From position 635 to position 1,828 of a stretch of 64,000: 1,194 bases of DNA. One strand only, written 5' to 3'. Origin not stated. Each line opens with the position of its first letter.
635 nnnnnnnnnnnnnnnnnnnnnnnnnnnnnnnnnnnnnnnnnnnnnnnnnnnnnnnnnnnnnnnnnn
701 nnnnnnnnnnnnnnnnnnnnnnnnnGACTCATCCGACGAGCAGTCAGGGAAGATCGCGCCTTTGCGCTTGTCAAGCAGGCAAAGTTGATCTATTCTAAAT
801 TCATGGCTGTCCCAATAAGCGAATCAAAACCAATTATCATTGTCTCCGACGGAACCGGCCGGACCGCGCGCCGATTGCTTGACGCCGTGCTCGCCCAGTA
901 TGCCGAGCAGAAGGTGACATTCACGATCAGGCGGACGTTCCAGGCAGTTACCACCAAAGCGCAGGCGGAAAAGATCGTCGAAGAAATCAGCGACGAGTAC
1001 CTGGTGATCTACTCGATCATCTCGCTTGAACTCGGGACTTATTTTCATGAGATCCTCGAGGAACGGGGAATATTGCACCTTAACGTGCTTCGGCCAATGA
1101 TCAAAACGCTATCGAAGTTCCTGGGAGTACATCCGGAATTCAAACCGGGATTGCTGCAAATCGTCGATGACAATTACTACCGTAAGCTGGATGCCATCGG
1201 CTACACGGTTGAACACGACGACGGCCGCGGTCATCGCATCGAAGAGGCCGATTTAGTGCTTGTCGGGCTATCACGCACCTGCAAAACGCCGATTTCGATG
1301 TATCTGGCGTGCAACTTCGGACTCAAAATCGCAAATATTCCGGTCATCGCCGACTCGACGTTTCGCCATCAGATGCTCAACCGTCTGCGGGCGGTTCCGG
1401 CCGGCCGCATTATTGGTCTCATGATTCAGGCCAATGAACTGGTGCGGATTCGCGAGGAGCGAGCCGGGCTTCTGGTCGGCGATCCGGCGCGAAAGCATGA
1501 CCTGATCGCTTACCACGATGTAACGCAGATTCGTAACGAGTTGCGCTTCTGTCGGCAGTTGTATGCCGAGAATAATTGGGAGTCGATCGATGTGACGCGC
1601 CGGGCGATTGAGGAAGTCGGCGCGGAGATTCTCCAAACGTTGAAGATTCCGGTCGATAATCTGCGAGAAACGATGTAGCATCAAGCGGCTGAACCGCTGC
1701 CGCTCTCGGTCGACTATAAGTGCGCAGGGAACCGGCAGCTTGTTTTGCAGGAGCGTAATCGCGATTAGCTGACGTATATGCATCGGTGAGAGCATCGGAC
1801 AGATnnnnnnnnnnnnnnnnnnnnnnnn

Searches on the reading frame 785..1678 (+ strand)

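Call 41: search_protein_families(library=pfam, proteins=[window:785-1678:+], max_evalue=0.00001)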
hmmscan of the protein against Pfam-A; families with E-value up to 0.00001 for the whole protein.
window:785-1678:+ (297 aa): 1 family
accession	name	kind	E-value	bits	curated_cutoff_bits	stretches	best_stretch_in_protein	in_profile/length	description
PF03618.20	Kinase-PPPase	-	4.6e-69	233.4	23.5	1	17-283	1-256/256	Kinase/pyrophosphorylase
